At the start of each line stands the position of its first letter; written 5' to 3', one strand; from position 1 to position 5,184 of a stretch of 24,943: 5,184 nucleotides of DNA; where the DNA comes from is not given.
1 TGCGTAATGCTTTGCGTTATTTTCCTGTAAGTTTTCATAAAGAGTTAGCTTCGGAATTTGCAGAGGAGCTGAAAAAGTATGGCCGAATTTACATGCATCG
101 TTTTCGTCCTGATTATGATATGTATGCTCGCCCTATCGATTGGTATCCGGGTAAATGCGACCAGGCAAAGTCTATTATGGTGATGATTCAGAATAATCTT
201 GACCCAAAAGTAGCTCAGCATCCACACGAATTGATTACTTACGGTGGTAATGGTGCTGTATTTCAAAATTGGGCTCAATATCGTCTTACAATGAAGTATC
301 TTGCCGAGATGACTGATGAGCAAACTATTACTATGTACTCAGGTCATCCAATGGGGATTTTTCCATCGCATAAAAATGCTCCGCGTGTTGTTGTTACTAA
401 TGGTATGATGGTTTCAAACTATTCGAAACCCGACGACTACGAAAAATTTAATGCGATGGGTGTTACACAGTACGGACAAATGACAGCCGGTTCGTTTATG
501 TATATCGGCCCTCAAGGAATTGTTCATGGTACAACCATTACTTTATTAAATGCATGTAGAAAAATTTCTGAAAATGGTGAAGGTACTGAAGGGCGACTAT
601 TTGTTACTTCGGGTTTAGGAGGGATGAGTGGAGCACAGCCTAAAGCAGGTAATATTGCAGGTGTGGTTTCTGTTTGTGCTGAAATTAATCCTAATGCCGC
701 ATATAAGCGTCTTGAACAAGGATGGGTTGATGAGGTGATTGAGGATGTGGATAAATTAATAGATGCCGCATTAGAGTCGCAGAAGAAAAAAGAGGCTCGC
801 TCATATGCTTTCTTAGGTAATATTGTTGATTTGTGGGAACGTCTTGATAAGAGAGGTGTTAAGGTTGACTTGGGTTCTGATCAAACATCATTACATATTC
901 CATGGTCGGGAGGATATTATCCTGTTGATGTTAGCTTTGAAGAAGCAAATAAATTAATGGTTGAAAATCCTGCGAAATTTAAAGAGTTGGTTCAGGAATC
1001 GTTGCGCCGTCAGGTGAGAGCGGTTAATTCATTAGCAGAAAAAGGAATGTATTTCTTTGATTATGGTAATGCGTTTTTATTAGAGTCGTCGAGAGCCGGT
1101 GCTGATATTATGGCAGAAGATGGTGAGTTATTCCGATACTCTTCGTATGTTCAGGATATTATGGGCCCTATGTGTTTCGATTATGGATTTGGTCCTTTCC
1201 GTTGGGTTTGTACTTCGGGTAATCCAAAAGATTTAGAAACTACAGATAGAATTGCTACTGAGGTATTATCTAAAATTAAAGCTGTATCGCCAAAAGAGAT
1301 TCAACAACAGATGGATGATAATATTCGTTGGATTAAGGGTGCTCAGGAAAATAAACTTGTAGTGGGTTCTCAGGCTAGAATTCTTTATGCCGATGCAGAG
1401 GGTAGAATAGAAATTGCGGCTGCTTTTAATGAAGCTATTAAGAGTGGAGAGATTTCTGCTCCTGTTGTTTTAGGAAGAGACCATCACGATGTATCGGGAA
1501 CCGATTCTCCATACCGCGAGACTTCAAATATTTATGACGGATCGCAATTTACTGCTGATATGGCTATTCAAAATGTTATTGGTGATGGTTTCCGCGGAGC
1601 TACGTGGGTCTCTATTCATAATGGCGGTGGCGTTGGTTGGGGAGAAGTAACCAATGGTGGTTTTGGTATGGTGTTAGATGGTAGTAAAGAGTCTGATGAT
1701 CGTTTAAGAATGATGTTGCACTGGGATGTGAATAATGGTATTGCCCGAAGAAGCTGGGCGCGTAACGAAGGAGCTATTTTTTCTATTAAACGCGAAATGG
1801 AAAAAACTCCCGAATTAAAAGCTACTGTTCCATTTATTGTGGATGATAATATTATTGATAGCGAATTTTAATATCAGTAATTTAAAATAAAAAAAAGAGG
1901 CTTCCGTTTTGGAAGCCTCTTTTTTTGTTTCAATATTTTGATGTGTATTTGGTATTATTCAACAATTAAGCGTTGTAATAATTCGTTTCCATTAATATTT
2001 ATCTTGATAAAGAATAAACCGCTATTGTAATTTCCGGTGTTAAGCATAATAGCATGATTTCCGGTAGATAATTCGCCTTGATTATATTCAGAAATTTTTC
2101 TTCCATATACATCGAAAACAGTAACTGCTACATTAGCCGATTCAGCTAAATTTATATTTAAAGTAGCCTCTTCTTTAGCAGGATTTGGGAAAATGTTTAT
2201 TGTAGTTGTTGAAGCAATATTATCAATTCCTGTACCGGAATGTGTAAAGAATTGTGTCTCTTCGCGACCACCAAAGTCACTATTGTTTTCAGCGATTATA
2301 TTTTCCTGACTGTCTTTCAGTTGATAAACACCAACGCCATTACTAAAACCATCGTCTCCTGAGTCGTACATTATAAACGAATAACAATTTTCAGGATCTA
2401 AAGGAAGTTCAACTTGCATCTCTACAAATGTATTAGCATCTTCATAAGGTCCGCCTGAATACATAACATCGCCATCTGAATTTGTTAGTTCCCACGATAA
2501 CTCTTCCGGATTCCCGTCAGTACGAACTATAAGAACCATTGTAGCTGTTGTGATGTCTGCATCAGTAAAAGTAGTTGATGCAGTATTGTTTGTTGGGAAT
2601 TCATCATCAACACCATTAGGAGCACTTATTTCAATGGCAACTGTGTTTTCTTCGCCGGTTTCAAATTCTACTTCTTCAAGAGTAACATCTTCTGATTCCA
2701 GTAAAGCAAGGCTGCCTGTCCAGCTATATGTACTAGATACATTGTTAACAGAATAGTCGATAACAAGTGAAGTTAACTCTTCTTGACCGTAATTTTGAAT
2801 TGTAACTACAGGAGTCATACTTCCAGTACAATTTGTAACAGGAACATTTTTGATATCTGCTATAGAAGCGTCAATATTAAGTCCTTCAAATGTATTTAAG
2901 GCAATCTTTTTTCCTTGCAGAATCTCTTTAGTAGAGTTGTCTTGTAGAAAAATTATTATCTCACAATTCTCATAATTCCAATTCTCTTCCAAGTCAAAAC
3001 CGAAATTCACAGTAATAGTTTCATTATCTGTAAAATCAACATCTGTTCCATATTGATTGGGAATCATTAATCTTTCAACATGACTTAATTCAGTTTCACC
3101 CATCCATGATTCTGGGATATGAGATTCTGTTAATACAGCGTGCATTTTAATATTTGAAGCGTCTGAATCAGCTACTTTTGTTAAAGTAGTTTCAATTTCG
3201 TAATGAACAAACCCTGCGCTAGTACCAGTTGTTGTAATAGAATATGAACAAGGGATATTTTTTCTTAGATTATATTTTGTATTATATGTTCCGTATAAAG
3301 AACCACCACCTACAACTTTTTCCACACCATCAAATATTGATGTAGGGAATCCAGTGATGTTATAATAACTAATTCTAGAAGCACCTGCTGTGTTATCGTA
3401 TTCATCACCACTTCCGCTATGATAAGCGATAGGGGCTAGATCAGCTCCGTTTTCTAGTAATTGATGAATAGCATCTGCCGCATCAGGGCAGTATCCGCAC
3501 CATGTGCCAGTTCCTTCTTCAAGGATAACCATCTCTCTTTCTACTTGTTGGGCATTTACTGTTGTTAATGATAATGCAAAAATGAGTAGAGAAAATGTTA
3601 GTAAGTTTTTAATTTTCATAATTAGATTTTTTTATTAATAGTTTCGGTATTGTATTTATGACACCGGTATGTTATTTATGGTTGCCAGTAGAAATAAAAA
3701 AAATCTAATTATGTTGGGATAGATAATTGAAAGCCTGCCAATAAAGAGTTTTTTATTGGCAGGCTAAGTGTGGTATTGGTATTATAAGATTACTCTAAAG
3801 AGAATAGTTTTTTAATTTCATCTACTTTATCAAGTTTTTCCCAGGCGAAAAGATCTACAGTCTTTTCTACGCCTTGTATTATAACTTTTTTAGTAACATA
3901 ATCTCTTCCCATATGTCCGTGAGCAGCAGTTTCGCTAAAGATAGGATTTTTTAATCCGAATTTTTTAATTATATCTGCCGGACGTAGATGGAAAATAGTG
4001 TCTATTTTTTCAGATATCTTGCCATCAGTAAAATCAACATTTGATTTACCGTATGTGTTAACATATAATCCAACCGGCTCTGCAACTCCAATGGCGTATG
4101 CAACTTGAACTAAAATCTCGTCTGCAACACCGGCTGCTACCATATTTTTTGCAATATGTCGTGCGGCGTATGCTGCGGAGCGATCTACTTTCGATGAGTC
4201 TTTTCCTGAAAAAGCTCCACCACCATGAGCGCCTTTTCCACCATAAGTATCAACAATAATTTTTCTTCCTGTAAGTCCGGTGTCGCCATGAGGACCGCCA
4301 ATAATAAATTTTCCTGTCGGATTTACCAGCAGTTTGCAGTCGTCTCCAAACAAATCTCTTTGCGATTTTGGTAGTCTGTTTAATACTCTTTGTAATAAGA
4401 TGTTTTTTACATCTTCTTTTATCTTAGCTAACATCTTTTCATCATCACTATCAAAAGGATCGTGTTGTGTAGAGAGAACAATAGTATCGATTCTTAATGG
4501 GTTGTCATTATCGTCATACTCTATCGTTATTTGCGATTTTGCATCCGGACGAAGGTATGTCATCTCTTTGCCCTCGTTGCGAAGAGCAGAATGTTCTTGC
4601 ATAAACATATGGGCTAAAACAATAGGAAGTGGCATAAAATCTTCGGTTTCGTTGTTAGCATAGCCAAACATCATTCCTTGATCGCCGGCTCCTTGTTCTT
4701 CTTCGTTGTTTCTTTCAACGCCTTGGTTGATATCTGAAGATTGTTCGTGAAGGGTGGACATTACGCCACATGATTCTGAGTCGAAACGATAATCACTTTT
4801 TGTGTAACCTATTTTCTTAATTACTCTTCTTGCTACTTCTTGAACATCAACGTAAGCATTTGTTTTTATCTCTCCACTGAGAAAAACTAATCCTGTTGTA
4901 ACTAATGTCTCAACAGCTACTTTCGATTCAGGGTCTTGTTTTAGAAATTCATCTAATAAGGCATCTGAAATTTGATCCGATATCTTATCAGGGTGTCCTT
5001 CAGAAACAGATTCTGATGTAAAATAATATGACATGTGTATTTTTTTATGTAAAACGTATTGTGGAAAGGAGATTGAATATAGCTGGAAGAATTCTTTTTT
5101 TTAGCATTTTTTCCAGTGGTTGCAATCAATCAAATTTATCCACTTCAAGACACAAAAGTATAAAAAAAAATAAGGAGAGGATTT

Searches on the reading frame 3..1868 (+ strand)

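Call 69: search_protein_families(library=pfam, proteins=[window:3-1868:+], max_evalue=0.00001)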
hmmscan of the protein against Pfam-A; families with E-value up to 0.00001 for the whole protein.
window:3-1868:+ (622 aa): 3 families
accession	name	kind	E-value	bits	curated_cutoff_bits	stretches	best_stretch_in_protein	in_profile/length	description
PF17392.7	Urocanase_C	-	3.8e-89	297.8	23.6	1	392-596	3-195/196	Urocanase C-terminal domain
PF01175.24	Urocanase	-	5.8e-80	268.3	23.2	1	169-386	1-209/209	Urocanase Rossmann-like domain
PF17391.7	Urocanase_N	-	5.8e-57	191.4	23.2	1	40-166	1-127/127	Urocanase N-terminal domain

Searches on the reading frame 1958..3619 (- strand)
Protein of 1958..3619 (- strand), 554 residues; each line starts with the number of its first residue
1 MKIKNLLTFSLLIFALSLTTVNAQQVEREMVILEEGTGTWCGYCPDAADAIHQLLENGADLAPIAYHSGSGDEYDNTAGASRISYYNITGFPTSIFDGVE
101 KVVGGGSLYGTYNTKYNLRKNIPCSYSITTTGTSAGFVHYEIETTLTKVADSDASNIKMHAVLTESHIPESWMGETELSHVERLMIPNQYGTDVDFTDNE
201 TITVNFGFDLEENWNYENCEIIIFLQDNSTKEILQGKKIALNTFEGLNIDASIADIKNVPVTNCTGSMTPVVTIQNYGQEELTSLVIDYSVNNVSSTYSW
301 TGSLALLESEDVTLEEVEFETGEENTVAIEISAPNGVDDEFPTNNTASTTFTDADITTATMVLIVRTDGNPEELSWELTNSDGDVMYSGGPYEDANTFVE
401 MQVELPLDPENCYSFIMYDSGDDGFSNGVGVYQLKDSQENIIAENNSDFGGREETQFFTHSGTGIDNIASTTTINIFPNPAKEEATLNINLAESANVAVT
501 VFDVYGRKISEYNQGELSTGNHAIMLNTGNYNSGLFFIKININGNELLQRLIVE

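Call 69: search_protein_families(library=pfam, proteins=[window:1958-3619:-], max_evalue=0.00001)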
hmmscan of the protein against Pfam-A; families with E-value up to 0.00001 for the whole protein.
window:1958-3619:- (554 aa): 2 families
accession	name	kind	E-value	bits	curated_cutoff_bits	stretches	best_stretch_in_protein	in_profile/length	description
PF11551.14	Omp28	-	3.7e-14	53.4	34.9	1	84-242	6-168/171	Outer membrane protein Omp28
PF18962.6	Por_Secre_tail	-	1e-11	45.4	27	1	476-553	1-75/75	Secretion system C-terminal sorting domain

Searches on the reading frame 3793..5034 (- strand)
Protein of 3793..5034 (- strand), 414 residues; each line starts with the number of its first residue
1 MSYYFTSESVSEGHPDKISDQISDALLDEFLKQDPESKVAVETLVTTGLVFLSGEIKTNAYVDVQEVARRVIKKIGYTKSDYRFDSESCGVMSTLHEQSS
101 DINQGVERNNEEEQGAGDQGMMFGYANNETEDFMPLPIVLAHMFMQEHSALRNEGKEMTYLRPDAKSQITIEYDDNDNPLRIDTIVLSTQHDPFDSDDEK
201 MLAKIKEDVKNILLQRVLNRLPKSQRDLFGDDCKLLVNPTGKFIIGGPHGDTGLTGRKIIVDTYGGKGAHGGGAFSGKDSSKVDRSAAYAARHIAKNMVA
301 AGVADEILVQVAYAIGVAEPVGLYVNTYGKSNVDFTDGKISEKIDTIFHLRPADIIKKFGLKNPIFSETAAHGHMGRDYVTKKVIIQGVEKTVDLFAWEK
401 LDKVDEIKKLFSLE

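Call 69: search_protein_families(library=pfam, proteins=[window:3793-5034:-], max_evalue=0.00001)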
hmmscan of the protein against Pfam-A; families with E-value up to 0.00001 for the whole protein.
window:3793-5034:- (414 aa): 3 families
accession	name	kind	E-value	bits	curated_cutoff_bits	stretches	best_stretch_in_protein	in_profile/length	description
PF02773.21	S-AdoMet_synt_C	-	4.9e-59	198.6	25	1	245-380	1-134/138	S-adenosylmethionine synthetase, C-terminal domain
PF00438.25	S-AdoMet_synt_N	-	1.2e-43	148.1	33.1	1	3-99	2-98/99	S-adenosylmethionine synthetase, N-terminal domain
PF02772.21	S-AdoMet_synt_M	-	2.7e-41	140.9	29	1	113-243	1-120/120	S-adenosylmethionine synthetase, central domain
